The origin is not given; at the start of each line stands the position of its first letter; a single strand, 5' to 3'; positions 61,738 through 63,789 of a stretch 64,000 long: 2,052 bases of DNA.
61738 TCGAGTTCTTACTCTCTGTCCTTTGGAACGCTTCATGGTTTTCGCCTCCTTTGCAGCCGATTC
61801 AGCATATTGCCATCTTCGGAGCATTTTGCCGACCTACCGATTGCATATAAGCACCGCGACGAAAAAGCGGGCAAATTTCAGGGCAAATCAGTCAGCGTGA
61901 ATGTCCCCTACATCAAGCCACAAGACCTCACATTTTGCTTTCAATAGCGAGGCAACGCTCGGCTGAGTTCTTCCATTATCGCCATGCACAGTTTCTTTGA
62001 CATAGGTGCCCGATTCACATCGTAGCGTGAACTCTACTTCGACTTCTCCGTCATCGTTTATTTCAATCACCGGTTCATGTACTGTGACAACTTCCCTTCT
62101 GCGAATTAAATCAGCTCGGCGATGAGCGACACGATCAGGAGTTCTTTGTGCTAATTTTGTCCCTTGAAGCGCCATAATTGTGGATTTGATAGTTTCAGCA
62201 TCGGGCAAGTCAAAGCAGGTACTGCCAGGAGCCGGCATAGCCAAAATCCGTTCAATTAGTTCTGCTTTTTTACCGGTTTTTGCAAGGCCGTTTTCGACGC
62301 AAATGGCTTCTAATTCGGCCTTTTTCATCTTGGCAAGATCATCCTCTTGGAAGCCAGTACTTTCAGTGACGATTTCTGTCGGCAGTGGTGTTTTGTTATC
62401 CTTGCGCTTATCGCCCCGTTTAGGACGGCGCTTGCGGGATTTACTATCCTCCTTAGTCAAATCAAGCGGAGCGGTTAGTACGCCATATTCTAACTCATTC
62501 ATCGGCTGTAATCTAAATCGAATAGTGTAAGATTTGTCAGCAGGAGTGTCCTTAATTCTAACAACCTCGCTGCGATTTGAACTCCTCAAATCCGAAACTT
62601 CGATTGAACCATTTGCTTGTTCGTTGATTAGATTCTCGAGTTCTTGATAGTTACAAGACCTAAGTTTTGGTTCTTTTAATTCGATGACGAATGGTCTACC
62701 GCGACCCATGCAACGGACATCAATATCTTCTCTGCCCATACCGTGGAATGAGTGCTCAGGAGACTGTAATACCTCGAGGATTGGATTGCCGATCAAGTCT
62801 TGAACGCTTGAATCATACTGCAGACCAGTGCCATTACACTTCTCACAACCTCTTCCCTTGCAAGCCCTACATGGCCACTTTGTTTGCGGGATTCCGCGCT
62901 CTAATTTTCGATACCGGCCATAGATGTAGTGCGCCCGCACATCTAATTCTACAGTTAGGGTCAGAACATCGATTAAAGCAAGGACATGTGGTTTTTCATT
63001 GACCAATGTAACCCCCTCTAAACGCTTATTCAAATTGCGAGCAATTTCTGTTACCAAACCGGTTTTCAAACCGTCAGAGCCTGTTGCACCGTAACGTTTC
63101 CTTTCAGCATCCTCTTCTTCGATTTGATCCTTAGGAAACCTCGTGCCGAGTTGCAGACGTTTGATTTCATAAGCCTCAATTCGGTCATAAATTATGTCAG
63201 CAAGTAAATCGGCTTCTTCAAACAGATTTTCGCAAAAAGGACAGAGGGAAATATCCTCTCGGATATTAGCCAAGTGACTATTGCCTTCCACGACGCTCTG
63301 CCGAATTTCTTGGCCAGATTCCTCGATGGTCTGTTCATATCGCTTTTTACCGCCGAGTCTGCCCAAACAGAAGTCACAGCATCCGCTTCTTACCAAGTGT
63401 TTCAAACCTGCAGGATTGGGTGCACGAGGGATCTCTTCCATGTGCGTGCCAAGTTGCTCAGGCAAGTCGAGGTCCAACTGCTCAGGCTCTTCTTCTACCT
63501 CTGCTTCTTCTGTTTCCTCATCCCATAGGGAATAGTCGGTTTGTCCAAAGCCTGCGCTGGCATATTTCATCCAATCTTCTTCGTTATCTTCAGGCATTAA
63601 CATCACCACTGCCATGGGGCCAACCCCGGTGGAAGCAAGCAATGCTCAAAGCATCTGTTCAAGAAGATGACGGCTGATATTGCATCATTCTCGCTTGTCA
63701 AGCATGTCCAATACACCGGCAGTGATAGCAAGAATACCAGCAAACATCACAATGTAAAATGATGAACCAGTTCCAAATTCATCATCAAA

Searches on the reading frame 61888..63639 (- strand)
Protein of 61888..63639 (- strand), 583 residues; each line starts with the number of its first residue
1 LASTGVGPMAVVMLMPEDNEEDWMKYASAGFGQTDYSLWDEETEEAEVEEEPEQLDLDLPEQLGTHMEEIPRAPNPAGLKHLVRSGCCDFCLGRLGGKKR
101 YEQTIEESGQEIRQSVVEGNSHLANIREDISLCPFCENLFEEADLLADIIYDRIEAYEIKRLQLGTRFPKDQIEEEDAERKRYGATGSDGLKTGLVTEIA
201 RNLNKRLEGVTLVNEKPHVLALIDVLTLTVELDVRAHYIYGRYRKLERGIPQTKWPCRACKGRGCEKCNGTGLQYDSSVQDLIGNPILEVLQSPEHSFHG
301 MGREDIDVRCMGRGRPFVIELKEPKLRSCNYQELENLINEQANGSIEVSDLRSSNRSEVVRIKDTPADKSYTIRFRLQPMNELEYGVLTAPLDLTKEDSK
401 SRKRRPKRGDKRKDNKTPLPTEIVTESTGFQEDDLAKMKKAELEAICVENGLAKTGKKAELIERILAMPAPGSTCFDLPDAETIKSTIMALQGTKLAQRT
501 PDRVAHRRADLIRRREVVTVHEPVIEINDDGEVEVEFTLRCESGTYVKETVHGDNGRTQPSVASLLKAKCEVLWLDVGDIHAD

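Call 73: search_protein_families(library=pfam, proteins=[window:61888-63639:-], max_evalue=0.0001)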
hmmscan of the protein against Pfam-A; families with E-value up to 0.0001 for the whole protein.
window:61888-63639:- (583 aa): 4 families
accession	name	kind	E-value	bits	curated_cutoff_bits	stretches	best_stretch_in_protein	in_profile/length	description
PF21238.2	Pus10_C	-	6.9e-61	206.2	27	2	238-379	1-132/232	Pus10, C-terminal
PF02037.33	SAP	-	4.1e-09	36.3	23.9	1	434-466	1-33/37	SAP domain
PF22023.1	Pus10_THUMP_arc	-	4.4e-07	30.4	28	1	147-224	2-78/78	Pus10 THUMP domain, archaeal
PF18953.6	SAP_new25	-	1.8e-05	24.7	26.3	1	440-466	10-36/51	SAP domain-containing new25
